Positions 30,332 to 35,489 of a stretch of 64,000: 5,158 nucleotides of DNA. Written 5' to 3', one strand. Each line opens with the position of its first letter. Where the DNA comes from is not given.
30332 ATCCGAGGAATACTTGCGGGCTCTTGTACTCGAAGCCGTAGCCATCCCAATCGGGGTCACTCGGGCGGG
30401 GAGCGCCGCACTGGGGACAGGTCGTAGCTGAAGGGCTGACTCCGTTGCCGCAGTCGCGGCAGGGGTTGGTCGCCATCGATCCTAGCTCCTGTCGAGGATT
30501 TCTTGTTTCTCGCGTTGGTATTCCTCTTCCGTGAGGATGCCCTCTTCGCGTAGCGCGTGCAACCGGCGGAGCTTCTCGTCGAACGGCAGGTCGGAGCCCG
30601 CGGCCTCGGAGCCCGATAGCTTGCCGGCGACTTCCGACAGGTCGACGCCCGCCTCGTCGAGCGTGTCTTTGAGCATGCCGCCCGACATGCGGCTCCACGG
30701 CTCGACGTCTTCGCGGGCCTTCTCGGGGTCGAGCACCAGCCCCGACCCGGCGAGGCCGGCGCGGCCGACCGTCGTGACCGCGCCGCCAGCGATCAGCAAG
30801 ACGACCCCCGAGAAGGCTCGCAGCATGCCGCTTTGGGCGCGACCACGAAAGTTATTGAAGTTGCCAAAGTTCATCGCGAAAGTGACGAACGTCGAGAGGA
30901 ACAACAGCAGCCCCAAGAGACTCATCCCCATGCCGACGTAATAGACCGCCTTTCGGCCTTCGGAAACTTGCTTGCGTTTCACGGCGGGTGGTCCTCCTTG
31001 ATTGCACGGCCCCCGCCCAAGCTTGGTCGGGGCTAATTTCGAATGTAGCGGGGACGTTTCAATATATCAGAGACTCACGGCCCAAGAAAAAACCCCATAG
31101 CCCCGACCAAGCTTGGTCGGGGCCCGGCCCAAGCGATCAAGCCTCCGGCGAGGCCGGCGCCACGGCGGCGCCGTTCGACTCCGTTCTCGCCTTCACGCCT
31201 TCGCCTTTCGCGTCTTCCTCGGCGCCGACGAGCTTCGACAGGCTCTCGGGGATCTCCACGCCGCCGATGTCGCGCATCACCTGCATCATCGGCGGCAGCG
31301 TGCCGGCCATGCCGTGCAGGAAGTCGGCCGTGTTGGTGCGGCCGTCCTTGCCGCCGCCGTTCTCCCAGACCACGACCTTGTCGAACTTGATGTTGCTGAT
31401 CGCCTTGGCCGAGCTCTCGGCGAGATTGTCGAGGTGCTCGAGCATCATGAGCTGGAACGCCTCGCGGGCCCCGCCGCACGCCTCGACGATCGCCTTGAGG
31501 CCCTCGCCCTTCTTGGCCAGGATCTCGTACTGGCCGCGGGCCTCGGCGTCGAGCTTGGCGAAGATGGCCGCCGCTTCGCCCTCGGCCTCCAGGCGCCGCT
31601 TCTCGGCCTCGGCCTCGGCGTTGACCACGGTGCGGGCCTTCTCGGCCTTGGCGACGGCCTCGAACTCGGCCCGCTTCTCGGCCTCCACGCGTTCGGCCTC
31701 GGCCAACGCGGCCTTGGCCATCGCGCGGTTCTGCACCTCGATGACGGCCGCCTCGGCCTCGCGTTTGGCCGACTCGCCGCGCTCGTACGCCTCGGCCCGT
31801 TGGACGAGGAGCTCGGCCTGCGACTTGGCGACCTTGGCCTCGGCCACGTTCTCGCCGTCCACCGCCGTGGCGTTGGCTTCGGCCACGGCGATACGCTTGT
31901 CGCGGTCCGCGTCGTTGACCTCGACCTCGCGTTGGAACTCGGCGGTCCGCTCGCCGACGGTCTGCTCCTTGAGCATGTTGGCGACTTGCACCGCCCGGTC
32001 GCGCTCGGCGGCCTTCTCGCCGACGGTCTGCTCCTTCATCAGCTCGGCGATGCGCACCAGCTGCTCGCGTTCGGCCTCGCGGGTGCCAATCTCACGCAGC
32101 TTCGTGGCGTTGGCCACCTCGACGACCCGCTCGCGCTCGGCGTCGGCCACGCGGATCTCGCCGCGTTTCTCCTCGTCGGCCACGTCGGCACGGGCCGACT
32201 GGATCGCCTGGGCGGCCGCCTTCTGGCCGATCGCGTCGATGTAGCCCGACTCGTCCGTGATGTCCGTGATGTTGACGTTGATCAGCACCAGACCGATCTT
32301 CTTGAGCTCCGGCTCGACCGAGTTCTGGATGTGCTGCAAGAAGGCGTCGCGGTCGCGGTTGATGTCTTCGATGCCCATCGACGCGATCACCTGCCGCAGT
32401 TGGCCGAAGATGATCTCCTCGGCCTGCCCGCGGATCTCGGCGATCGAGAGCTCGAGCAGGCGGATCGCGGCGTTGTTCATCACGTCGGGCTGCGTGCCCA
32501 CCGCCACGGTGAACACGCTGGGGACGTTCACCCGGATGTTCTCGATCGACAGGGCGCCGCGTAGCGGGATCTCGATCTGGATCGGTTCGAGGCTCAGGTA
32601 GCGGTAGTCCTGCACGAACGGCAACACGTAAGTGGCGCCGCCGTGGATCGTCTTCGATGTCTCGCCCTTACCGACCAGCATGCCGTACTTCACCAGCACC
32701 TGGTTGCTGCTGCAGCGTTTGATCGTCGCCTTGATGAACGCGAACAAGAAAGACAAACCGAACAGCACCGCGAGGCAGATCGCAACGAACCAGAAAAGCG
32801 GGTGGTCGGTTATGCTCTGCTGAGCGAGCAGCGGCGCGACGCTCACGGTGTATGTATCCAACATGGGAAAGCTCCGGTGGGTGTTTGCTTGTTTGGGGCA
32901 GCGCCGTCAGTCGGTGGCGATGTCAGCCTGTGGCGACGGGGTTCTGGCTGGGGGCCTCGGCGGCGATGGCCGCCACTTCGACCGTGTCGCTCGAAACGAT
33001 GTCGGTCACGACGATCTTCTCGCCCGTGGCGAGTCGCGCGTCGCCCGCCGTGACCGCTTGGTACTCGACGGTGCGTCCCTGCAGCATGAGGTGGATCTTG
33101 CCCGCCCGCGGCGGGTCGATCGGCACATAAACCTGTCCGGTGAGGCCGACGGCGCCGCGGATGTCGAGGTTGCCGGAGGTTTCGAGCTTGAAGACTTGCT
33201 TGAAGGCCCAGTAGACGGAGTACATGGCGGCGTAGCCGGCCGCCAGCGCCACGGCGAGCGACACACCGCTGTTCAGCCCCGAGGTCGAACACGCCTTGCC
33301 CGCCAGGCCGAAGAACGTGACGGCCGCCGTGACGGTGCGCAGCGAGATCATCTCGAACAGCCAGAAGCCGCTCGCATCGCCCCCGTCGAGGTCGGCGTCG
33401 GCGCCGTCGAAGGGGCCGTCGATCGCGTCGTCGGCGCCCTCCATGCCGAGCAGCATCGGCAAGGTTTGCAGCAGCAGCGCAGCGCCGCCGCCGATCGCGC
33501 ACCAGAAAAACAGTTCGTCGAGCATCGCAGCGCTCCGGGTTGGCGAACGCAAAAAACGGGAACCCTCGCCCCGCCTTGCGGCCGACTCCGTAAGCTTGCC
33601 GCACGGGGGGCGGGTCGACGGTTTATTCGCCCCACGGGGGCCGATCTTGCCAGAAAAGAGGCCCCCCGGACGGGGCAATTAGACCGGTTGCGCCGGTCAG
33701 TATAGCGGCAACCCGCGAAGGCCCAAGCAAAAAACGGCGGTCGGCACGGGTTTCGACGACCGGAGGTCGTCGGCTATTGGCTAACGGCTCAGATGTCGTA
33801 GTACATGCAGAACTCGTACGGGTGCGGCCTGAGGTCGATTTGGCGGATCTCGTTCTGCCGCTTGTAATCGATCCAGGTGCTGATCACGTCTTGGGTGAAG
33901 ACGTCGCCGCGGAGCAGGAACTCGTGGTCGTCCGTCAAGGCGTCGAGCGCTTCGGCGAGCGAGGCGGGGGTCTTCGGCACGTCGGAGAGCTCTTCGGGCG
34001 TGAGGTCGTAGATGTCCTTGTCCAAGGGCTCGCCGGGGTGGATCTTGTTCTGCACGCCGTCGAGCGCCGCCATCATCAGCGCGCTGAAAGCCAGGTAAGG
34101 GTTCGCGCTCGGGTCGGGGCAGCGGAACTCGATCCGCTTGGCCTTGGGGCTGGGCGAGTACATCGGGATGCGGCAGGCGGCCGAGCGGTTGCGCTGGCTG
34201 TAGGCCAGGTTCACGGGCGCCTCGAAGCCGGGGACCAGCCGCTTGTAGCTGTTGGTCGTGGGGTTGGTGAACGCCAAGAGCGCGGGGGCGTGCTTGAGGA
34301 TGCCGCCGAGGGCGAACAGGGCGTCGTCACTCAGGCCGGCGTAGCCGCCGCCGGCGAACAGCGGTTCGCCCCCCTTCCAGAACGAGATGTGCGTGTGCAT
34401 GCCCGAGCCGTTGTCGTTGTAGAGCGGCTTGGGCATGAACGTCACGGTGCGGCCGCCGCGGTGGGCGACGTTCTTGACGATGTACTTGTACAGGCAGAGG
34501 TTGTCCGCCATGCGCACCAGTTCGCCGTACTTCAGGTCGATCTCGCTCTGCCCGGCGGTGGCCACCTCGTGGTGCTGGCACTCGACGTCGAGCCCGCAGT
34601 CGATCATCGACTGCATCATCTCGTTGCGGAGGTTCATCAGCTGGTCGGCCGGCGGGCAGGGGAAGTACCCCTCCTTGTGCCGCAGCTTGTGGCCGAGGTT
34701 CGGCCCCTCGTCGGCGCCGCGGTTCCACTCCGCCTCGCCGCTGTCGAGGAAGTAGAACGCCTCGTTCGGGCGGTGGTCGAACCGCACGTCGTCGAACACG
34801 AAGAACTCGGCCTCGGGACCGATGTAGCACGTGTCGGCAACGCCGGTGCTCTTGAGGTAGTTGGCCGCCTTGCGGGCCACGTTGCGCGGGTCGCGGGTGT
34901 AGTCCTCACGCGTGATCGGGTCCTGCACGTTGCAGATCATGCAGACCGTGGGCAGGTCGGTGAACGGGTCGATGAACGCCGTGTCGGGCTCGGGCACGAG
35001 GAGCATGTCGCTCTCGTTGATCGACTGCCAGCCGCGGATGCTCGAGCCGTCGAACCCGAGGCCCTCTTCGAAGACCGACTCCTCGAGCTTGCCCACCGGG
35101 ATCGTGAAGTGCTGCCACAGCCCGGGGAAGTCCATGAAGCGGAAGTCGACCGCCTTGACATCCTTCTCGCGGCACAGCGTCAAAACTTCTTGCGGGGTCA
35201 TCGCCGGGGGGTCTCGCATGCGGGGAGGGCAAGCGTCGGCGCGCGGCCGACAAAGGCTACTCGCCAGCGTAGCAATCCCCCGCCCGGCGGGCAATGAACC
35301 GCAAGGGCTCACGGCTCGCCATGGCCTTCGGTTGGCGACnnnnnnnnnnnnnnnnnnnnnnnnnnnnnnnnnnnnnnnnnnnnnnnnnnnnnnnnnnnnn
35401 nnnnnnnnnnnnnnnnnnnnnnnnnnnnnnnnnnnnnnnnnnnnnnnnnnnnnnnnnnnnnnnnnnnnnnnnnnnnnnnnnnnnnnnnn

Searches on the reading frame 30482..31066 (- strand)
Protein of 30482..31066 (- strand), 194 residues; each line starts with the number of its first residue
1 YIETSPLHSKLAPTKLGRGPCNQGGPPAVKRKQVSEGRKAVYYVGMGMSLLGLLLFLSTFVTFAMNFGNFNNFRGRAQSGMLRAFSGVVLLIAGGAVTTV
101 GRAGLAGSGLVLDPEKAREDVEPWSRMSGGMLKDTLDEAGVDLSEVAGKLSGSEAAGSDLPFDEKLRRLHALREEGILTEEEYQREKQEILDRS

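Call 32: search_protein_families(library=pfam, proteins=[window:30482-31066:-], max_evalue=0.0001)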
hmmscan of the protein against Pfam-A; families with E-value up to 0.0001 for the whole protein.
window:30482-31066:- (194 aa): 1 family
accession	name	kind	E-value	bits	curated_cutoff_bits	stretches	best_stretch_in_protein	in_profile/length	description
PF09851.14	SHOCT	-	1.3e-06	28.4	27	1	164-191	1-28/28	Short C-terminal domain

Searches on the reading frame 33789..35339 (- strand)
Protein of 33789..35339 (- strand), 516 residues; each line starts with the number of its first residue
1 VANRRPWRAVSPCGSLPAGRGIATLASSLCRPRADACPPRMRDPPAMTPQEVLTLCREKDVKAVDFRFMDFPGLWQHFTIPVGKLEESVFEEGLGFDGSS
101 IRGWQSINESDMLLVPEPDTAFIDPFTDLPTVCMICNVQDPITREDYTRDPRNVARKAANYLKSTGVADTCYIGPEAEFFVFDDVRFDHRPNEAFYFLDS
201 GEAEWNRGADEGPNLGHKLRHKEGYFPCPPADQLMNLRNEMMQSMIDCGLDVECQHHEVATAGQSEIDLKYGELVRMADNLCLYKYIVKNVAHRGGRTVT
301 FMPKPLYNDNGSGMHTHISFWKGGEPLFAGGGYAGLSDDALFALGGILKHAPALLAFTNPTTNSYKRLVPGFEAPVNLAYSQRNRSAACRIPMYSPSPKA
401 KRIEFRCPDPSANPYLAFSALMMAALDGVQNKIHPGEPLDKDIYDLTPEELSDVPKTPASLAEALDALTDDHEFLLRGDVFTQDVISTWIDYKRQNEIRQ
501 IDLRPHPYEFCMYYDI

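Call 8: search_protein_families(library=pfam, proteins=[window:33789-35339:-], max_evalue=0.01)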
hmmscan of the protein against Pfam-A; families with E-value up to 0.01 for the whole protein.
window:33789-35339:- (516 aa): 2 families
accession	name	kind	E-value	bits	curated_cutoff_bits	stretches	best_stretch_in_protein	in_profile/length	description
PF00120.29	Gln-synt_C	-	2.4e-130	435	24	1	149-513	2-344/344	Glutamine synthetase, catalytic domain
PF03951.24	Gln-synt_N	-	1.2e-31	108.6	33.4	1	60-141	1-82/82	Glutamine synthetase, beta-Grasp domain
